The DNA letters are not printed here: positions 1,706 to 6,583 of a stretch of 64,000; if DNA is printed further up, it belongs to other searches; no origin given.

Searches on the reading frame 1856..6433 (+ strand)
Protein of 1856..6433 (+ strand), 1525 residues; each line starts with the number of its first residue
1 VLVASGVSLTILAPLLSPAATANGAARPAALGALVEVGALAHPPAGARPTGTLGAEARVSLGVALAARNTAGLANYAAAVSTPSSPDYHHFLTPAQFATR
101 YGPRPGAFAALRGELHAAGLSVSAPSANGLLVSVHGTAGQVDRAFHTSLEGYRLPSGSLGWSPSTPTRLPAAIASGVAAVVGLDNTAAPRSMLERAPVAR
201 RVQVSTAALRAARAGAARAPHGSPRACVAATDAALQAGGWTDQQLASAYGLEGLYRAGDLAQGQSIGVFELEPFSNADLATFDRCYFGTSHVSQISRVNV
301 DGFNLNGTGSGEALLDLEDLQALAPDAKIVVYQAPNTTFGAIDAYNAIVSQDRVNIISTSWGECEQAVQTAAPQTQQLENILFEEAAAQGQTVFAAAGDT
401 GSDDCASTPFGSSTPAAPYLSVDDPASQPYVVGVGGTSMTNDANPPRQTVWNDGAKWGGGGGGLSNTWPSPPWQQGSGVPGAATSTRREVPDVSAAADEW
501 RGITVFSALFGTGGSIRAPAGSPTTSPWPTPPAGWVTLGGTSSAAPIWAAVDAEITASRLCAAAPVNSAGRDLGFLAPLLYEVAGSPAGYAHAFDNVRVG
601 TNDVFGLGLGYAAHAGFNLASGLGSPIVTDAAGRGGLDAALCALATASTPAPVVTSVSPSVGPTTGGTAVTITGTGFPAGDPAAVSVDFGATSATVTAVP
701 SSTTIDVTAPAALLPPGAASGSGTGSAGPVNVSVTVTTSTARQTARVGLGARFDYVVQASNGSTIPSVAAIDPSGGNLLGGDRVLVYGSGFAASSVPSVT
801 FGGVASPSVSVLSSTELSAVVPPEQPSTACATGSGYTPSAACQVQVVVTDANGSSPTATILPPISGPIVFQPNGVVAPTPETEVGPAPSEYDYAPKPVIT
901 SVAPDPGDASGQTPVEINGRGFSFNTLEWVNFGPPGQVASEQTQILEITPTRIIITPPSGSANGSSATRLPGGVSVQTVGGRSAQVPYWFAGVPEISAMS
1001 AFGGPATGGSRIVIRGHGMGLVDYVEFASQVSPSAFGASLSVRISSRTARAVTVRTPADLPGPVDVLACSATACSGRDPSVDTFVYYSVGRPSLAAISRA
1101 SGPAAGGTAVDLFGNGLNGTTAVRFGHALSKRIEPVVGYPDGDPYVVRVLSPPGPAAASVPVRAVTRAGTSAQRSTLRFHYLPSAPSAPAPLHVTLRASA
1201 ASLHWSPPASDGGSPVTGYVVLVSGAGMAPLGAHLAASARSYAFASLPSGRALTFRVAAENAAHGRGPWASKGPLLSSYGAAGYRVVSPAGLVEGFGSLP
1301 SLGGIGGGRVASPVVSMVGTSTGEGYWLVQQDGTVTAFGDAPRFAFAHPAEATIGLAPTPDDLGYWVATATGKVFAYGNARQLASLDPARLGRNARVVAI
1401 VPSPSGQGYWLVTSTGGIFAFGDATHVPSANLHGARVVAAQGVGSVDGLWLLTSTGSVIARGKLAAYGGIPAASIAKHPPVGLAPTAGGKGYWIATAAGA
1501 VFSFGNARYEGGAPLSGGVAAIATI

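Call 46: search_protein_families(library=pfam, proteins=[window:1856-6433:+], max_evalue=0.00001)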
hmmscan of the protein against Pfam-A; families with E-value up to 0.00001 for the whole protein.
window:1856-6433:+ (1525 aa): 3 families
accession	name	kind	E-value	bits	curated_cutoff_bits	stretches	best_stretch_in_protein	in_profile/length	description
PF01833.30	TIG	-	4.5e-34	116.8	20.9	2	652-738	1-72/84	IPT/TIG domain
PF09286.16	Pro-kuma_activ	-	1.5e-24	87.4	23.5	1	50-185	6-142/143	Pro-kumamolisin, activation domain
PF00041.27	fn3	-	1.3e-08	35.3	25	1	1187-1264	1-73/84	Fibronectin type III domain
